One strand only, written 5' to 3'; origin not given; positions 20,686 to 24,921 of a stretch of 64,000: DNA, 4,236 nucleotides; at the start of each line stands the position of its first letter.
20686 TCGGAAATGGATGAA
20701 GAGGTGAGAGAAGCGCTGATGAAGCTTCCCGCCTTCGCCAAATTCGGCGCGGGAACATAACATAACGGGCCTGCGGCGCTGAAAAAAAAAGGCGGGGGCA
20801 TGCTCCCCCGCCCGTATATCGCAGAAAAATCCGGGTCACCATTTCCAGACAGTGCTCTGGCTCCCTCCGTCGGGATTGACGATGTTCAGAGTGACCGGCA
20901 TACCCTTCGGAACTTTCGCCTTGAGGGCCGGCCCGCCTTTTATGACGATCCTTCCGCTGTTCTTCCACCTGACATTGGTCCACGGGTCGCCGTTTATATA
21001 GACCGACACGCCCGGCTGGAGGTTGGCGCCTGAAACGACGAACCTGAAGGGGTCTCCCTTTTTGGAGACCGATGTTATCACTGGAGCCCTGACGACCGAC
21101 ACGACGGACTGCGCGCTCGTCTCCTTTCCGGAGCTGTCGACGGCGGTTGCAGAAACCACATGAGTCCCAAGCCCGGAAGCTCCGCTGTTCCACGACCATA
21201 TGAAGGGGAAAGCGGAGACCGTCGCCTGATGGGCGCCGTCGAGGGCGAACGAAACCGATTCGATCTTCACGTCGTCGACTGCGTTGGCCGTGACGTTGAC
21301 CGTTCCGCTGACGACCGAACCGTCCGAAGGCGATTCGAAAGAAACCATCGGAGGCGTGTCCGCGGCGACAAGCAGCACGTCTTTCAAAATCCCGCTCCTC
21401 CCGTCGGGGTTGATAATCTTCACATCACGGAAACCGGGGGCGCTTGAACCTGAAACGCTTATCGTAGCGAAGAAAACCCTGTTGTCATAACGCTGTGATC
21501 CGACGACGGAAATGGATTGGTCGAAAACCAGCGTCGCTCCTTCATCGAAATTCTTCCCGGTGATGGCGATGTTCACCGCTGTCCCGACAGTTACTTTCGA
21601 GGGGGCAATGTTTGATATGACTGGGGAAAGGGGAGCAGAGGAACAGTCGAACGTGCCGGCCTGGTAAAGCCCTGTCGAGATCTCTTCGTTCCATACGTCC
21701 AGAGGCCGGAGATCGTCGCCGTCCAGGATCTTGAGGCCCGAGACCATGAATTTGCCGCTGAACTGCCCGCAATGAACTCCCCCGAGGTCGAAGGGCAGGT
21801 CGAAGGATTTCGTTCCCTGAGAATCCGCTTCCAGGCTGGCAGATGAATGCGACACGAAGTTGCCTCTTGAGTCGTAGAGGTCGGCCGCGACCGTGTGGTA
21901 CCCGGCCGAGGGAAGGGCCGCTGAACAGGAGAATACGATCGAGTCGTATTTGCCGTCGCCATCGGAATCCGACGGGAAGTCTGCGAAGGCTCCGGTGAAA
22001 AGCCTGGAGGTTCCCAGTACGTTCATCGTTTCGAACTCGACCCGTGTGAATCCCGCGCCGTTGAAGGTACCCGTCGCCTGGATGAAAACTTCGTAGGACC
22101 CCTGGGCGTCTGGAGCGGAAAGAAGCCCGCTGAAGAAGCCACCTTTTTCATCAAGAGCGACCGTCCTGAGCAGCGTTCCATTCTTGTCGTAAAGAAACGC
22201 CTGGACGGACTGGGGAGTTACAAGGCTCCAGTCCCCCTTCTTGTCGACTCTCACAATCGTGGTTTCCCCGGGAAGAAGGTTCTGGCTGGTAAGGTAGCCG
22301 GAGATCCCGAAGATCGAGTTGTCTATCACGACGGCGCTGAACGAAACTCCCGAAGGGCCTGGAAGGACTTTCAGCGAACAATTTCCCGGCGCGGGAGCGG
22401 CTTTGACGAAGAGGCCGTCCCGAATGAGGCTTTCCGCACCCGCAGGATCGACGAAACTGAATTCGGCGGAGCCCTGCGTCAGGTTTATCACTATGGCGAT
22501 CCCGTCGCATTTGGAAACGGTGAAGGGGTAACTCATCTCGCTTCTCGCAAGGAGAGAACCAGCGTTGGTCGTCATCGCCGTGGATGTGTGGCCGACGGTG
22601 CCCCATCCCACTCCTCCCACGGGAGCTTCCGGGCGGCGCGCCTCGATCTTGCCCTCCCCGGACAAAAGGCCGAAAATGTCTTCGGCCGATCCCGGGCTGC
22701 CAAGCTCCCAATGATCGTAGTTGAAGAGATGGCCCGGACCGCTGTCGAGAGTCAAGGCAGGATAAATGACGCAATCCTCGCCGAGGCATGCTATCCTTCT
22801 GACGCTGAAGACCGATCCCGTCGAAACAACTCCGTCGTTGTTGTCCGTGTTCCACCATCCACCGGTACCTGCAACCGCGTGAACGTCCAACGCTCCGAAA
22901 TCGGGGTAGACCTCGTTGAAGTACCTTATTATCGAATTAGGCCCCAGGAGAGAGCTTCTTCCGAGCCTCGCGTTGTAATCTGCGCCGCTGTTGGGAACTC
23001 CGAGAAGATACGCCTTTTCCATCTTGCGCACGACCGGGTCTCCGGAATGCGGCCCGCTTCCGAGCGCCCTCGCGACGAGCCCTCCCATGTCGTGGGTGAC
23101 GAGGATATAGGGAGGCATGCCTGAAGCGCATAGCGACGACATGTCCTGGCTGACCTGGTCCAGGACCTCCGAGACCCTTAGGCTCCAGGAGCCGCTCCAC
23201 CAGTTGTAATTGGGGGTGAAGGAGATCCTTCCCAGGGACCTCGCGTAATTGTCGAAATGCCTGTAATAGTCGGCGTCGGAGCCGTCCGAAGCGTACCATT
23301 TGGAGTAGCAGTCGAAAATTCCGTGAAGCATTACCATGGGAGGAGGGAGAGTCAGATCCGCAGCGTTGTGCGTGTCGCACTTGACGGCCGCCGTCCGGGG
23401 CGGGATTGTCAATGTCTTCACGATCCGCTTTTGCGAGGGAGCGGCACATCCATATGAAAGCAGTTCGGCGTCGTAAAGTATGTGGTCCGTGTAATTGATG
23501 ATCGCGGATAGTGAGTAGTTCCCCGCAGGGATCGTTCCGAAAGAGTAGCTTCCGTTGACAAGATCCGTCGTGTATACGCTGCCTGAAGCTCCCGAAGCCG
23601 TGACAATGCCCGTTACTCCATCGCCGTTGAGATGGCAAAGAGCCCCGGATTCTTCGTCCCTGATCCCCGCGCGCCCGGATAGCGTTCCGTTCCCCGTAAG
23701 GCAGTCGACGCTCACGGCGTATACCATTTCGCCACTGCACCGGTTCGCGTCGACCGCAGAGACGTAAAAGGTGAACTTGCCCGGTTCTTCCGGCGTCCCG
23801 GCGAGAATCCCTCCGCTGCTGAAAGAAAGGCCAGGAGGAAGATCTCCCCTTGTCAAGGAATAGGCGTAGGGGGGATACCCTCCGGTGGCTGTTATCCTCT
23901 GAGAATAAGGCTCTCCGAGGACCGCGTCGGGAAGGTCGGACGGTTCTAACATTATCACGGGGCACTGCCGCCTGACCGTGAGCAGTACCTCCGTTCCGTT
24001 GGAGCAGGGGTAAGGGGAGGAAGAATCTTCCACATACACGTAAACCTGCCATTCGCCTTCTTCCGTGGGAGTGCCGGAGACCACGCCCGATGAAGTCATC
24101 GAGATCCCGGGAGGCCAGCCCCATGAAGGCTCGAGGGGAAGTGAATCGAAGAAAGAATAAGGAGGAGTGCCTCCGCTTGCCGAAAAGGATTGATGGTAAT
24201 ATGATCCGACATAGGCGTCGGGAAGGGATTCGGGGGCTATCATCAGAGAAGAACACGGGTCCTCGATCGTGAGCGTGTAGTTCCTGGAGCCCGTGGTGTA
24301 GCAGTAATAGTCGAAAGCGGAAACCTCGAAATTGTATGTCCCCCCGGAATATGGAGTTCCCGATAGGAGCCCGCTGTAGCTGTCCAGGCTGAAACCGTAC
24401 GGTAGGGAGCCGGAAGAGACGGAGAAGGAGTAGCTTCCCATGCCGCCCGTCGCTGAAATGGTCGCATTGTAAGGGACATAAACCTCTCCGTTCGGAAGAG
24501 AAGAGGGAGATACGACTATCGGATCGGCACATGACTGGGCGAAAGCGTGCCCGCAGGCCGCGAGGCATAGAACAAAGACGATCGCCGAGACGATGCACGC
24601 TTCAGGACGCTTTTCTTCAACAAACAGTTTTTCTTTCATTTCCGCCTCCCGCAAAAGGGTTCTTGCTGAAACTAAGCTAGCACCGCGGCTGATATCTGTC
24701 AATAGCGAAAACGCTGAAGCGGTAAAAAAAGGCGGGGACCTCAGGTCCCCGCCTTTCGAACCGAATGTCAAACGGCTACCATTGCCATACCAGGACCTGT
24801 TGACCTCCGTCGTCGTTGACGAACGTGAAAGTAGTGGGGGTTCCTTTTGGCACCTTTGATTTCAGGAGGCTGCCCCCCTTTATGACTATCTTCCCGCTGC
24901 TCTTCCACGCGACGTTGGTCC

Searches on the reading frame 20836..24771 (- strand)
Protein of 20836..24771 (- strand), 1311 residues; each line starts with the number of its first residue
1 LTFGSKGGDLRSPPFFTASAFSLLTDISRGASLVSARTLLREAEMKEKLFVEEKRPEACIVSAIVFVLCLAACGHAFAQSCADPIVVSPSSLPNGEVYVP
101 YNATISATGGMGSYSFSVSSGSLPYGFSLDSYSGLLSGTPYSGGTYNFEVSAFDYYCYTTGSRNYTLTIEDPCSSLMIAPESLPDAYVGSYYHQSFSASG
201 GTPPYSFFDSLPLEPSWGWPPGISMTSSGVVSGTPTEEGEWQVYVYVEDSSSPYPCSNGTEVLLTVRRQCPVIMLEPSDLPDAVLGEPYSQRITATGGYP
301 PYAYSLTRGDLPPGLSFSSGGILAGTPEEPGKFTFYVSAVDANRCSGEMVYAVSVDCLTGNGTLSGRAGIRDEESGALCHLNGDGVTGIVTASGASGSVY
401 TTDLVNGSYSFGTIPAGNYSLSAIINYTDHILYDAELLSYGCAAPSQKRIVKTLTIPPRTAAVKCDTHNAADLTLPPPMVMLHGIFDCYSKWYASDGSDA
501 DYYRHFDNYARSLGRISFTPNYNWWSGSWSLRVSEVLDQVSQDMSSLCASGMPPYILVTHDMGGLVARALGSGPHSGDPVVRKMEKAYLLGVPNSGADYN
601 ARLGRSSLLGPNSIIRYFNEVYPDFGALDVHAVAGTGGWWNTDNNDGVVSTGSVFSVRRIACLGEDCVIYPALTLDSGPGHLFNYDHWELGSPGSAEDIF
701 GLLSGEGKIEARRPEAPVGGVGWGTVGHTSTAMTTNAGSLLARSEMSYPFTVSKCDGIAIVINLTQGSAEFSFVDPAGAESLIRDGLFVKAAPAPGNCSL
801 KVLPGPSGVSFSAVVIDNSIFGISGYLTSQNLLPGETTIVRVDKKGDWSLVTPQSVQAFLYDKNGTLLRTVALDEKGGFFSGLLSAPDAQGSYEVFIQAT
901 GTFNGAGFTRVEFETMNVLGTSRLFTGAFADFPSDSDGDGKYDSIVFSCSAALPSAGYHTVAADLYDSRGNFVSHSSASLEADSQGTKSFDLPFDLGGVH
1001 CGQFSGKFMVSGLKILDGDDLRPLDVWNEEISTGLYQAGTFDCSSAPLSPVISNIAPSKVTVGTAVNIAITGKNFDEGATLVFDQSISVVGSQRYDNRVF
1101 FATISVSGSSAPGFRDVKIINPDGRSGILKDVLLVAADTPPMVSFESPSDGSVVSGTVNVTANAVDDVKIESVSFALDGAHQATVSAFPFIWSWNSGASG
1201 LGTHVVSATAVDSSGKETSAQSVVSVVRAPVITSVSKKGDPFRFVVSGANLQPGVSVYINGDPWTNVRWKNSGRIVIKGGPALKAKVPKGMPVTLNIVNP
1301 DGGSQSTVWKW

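Call 3: search_protein_families(library=pfam, proteins=[window:20836-24771:-], max_evalue=0.1)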
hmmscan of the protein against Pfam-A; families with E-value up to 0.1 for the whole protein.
window:20836-24771:- (1311 aa): 5 families
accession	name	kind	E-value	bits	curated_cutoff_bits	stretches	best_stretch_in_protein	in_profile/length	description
PF05345.18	He_PIG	-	3.6e-27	95.1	24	3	84-169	2-95/96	Putative Ig domain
PF17957.7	Big_7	-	6.3e-13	49.6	24.1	1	1141-1208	1-70/70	Bacterial Ig domain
PF01833.30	TIG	-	8.1e-07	29.4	20.9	1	1230-1303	1-75/84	IPT/TIG domain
PF13573.12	SprB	-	0.027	14.5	28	1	293-310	19-36/37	SprB repeat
PF12697.13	Abhydrolase_6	-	0.03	15.4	26.3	1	480-591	2-93/217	Alpha/beta hydrolase family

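Call 4: search_protein_families(library=ncbifam, proteins=[window:20836-24771:-], max_evalue=0.1)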
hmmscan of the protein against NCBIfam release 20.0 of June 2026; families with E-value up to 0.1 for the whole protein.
window:20836-24771:- (1311 aa): 1 family
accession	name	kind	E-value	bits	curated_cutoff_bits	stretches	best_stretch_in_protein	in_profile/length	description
NF058597.1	CoaZ_rpt_PGGG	domain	2.4e-10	40.4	30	2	1049-1124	2-76/88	choice-of-anchor Z repeating domain-containing protein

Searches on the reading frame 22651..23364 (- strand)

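Call 11: search_protein_families(library=pfam, proteins=[window:22651-23364:-], max_evalue=10)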
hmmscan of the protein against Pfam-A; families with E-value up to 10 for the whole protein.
seq(238 aa): 2 families
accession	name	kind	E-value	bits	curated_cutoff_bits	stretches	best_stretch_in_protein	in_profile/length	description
PF12697.13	Abhydrolase_6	-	0.0056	17.8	26.3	1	11-127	2-99/217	Alpha/beta hydrolase family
PF24096.1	DUF7379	-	0.12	12.8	33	1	88-130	74-117/191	Domain of unknown function (DUF7379)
